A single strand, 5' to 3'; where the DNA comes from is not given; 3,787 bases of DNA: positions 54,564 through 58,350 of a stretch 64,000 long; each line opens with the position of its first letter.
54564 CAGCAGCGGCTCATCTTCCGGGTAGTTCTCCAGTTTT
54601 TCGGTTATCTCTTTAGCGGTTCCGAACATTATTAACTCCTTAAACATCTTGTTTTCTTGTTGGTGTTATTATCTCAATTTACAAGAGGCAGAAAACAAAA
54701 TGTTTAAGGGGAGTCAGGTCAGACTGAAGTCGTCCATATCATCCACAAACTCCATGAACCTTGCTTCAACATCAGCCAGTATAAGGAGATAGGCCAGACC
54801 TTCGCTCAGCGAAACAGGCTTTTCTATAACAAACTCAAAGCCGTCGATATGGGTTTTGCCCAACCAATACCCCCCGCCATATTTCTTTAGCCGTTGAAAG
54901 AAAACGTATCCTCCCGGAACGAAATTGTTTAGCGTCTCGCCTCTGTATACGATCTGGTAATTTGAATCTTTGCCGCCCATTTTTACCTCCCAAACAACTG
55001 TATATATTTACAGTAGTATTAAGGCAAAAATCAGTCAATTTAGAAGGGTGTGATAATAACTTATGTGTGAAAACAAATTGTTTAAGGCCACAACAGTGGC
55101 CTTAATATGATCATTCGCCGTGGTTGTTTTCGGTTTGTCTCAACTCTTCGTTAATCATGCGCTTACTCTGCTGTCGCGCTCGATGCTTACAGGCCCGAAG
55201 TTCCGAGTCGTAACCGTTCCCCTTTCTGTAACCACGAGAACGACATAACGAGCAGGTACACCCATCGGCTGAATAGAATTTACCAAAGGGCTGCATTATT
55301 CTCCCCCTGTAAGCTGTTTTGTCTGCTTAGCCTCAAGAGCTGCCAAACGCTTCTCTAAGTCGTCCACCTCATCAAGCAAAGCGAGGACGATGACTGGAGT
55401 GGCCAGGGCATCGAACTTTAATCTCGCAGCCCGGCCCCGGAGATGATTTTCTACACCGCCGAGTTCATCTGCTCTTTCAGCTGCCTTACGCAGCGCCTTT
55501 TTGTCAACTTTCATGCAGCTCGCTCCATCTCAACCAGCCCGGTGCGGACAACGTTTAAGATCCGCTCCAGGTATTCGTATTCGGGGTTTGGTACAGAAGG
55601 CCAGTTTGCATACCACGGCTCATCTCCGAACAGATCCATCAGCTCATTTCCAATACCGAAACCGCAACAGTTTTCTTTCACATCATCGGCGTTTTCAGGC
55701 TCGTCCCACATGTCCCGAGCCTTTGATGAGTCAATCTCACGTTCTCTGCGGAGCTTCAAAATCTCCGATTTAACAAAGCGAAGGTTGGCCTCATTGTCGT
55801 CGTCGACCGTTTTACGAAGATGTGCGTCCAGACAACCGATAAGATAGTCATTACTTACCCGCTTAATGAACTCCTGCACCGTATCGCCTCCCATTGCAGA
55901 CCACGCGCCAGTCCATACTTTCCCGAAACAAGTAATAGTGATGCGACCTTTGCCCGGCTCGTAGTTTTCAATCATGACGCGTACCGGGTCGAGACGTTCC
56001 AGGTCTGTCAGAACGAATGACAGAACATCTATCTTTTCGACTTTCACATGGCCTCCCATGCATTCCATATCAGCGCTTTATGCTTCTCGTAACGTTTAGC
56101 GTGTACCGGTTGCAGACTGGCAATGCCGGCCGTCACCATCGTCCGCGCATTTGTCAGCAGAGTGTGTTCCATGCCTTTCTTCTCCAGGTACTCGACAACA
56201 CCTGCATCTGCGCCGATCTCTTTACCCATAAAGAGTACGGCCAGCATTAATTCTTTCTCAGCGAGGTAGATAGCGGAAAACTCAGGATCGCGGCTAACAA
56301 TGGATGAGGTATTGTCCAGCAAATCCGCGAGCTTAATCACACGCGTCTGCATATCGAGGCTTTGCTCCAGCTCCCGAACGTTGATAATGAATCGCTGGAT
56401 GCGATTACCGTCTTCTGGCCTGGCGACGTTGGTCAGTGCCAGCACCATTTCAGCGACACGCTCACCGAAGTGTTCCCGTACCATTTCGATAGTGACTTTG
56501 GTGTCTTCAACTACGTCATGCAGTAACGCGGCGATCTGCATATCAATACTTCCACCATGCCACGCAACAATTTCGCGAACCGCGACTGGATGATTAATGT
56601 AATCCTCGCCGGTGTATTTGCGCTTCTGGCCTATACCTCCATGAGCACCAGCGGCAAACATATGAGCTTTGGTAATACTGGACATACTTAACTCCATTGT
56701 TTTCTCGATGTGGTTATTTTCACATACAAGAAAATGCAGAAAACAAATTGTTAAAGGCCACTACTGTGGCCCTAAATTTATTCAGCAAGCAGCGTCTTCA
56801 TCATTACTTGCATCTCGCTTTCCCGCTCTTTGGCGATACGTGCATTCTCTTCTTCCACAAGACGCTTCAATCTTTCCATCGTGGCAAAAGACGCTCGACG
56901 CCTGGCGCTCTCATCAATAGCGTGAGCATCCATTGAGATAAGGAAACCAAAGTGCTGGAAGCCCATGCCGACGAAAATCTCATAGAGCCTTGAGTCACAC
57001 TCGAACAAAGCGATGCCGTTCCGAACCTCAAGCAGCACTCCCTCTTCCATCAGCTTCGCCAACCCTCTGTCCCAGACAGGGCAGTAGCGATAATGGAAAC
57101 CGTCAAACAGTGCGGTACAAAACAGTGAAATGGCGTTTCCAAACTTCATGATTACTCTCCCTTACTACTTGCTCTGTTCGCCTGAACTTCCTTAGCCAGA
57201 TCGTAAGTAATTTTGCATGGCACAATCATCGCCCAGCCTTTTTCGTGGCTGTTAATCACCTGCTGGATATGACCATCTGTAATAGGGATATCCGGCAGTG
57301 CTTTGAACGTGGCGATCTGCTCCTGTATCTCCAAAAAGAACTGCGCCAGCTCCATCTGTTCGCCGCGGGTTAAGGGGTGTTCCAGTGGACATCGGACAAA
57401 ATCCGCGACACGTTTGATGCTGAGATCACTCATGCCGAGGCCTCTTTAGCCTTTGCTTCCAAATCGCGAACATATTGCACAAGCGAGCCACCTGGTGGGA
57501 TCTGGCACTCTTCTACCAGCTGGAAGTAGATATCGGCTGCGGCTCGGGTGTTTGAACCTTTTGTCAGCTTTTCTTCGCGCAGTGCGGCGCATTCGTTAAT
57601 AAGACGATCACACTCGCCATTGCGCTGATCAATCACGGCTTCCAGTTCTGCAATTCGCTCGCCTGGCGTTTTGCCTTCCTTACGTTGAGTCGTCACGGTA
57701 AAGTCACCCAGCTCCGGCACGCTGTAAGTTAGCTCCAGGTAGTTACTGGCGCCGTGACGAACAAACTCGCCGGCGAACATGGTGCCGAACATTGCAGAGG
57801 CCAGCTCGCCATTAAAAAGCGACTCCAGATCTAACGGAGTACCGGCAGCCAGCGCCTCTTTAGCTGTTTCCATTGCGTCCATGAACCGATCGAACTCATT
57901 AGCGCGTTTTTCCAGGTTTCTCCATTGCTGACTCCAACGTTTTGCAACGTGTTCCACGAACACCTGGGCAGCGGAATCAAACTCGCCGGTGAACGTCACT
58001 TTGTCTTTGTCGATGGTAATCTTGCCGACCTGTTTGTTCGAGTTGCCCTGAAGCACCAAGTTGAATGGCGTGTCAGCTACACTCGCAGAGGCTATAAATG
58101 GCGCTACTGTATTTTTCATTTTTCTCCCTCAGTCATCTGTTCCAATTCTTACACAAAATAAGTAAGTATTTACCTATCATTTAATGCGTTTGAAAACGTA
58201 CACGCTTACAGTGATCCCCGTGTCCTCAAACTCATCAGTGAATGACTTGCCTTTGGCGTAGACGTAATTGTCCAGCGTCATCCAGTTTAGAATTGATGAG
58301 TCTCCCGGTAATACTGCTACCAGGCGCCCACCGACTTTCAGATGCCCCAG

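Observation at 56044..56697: Phage-encoded HD-domain alarmone hydrolase candidate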

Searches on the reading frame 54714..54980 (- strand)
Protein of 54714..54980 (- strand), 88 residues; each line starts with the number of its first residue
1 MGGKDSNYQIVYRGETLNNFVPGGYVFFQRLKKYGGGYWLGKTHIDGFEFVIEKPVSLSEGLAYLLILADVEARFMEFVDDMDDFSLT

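Call 24: search_protein_families(library=pfam, proteins=[window:54714-54980:-], max_evalue=0.01)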
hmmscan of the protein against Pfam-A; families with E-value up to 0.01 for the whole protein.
window:54714-54980:- (88 aa): 0 families

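Call 29: search_protein_families(library=phrogs, proteins=[window:54714-54980:-], max_evalue=0.001)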
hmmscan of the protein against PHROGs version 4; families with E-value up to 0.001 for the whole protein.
window:54714-54980:- (88 aa): 1 family
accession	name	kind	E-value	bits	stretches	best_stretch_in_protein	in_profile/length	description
phrog_2100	-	unknown function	3.1e-37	127.2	1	1-84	1-84/85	-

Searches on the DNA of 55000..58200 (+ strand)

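Call 7: search_dna_similar(query=window:55000-58200:+, collection=phages, mode=near, max_rows=25)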
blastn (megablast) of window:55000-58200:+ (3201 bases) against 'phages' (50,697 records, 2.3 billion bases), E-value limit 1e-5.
Records with a match: 4; places in all: 4; records where one place covers at least 80% of the query: 0.
Best place of each record, by identity: 60-80% 4.
By first word of the organism name: Salmonella 2; Klebsiella 1; Escherichia 1.
By host as written in the record: Salmonella enterica subsp. enterica serovar Typhimurium strain LT2 2; horse 1; Escherichia coli strain SCU-107 1.
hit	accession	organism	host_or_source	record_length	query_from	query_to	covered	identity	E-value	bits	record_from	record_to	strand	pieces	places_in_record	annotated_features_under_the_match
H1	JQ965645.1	Salmonella phage SSU5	Salmonella enterica subsp. enterica ...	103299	564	2940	74%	77.5%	0e+0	1402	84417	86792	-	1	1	putative guanosine polyphosphate pyrophospho hydrolase/synthetase | hypothetical protein (x3) | putative Eaa protein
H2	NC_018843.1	Salmonella phage SSU5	Salmonella enterica subsp. enterica ...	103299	564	2940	74%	77.5%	0e+0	1402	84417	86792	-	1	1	metal-dependent phosphohydrolase | hypothetical protein (x3) | putative Eaa protein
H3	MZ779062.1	Klebsiella phage pJN2-26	horse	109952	560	1759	37%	74.3%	6e-135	488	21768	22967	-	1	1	hypothetical protein (x2)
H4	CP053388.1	Escherichia phage CMS-2020a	Escherichia coli strain SCU-107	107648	2480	2950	15%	78.0%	6e-75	289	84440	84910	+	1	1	record has no annotation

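Call 10: search_dna_similar(query=window:55000-58200:+, collection=plasmids, mode=near, max_rows=25)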
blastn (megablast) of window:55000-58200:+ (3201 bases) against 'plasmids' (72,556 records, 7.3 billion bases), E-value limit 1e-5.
Records with a match: 147; places in all: 147; records where one place covers at least 80% of the query: 20.
Best place of each record, by identity: 95-99% 4; 90-95% 2; 80-90% 3; 60-80% 138.
By first word of the organism name: Salmonella 49; Enterobacter 39; Klebsiella 25; Citrobacter 18; Escherichia 16.
By predicted mobility (MOB-suite, as given by PLSDB): non-mobilizable 146; conjugative 1.
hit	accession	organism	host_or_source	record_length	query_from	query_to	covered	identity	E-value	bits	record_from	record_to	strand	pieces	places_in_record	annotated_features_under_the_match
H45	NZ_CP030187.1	Salmonella enterica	-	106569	1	3201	100%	98.9%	0e+0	5723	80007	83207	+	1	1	hypothetical protein (x5) | HD domain-containing protein | DUF4942 domain-containing protein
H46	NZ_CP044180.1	Salmonella enterica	-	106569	1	3201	100%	98.9%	0e+0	5723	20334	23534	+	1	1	hypothetical protein (x5) | HD domain-containing protein | DUF4942 domain-containing protein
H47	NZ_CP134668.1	Enterobacter ludwigii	Homo sapiens,bacteria,rectum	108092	561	3201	83%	92.9%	0e+0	3836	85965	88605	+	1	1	hypothetical protein (x4) | HD domain-containing protein | DUF4942 domain-containing protein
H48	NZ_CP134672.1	Enterobacter ludwigii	Homo sapiens,bacteria,rectum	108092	564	3201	82%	92.9%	0e+0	3836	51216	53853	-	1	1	hypothetical protein (x4) | HD domain-containing protein | DUF4942 domain-containing protein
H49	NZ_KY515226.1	Salmonella enterica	-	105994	488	2982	78%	87.5%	0e+0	2870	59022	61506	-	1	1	HD domain-containing protein | hypothetical protein (x4)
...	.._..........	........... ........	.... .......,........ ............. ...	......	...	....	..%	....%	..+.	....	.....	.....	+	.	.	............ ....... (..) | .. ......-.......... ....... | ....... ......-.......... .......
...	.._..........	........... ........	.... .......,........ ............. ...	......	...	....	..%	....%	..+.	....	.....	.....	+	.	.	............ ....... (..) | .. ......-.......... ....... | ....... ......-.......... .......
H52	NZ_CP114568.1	Citrobacter freundii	Homo sapiens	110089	553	3201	83%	79.3%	0e+0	1827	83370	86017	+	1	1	hypothetical protein (x5) | HD domain-containing protein | DUF4942 domain-containing protein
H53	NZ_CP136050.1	Citrobacter freundii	Homo sapiens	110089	553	3201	83%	79.3%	0e+0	1827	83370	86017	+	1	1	hypothetical protein (x5) | HD domain-containing protein | DUF4942 domain-containing protein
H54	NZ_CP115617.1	Citrobacter freundii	Homo sapiens,urine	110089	553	3201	83%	79.3%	0e+0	1827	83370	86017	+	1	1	hypothetical protein (x5) | HD domain-containing protein | DUF4942 domain-containing protein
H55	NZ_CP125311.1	Citrobacter freundii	Homo sapiens,urine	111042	553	3201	83%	79.3%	0e+0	1827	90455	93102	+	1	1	hypothetical protein (x5) | HD domain-containing protein | DUF4942 domain-containing protein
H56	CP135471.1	Citrobacter freundii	Homo sapiens,bacterial culture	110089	553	3201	83%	79.3%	0e+0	1827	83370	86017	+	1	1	hypothetical protein (x5) | HD domain-containing protein | DUF4942 domain-containing protein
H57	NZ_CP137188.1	Citrobacter freundii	Homo sapiens,urine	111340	553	3201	83%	79.3%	0e+0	1827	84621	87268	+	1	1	hypothetical protein (x5) | HD domain-containing protein | DUF4942 domain-containing protein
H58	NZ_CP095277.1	Enterobacter hormaechei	Homo sapiens,respiratory tract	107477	553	3201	83%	79.1%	0e+0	1799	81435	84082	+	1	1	hypothetical protein (x4) | HD domain-containing protein | DUF4942 domain-containing protein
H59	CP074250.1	Salmonella enterica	product egg raw whole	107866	553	3201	83%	78.9%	0e+0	1772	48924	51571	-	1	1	hypothetical protein (x4) | HD domain-containing protein | DUF4942 domain-containing protein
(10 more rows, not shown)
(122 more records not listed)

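Call 14: get_annotated_region(hit=H45, flank=8000)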
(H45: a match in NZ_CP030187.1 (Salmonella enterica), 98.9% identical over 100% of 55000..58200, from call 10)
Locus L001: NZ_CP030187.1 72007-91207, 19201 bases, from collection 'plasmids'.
description: Salmonella enterica strain SA20094620 plasmid pSA20094620.2, complete sequence
organism: Salmonella enterica (NCBI taxid 28901)
taxonomy: Bacteria; Pseudomonadota; Gammaproteobacteria; Enterobacterales; Enterobacteriaceae; Salmonella; Salmonella enterica
host: -; source: -; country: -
typing (MOB-suite, as given by PLSDB): non-mobilizable; replicon IncFIB
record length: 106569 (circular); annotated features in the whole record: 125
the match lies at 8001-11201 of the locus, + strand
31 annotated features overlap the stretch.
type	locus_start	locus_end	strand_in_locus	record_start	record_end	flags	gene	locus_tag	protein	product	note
CDS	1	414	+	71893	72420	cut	-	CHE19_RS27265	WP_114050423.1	transcriptional regulator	-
CDS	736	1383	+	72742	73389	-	-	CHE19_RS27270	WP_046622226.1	hypothetical protein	-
CDS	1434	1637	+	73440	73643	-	-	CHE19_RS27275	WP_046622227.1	hypothetical protein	-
CDS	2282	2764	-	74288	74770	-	-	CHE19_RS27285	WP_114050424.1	hypothetical protein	-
CDS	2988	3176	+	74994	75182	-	-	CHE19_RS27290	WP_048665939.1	hypothetical protein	-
CDS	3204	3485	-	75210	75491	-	-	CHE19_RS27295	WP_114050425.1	ABC transporter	-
CDS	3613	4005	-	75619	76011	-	-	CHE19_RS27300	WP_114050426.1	hypothetical protein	-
CDS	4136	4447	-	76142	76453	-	-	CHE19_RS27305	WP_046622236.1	hypothetical protein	-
CDS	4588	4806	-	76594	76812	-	-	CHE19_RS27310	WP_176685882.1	hypothetical protein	-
CDS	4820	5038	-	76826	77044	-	-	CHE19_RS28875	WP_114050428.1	hypothetical protein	-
CDS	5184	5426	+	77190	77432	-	-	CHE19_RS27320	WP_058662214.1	hypothetical protein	-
CDS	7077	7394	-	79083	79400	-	-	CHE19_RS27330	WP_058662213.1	hypothetical protein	-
CDS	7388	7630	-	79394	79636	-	-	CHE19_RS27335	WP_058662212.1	DUF1380 family protein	-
CDS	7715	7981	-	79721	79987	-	-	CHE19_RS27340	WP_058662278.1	hypothetical protein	-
CDS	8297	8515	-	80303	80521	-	-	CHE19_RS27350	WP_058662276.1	hypothetical protein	-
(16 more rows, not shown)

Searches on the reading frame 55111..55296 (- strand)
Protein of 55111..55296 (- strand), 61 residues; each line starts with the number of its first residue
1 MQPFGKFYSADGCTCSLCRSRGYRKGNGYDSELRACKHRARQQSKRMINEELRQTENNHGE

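Call 24: search_protein_families(library=pfam, proteins=[window:55111-55296:-], max_evalue=0.01)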
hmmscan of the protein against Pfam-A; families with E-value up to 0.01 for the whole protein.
window:55111-55296:- (61 aa): 0 families

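Call 29: search_protein_families(library=phrogs, proteins=[window:55111-55296:-], max_evalue=0.001)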
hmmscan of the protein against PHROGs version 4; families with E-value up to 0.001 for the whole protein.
window:55111-55296:- (61 aa): 1 family
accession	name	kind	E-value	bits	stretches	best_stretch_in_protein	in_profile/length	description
phrog_14783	-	unknown function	2.5e-38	131.1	1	1-57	1-57/61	-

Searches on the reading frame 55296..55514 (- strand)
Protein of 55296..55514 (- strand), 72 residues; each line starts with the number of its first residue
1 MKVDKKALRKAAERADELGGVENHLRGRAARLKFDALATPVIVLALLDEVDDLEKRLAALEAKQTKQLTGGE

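Call 24: search_protein_families(library=pfam, proteins=[window:55296-55514:-], max_evalue=0.01)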
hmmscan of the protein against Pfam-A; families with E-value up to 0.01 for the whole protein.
window:55296-55514:- (72 aa): 1 family
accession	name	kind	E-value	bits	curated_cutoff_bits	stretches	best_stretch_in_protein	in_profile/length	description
PF13935.11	Ead_Ea22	-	7.4e-05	23.8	27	1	4-63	4-89/139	Ead/Ea22-like protein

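Call 29: search_protein_families(library=phrogs, proteins=[window:55296-55514:-], max_evalue=0.001)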
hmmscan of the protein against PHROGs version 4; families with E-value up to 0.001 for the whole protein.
window:55296-55514:- (72 aa): 5 families
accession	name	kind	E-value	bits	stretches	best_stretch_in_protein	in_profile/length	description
phrog_4029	-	unknown function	6.6e-09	37.3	1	3-63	2-68/144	-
phrog_250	-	unknown function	1.1e-08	35.7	1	1-50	73-131/367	-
phrog_19550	-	unknown function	3.9e-07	31.3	1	32-66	52-86/186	-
phrog_368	-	unknown function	5.8e-06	27.4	1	1-63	2-90/239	-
phrog_5585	-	unknown function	6.4e-05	24.1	0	33-69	60-96/125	-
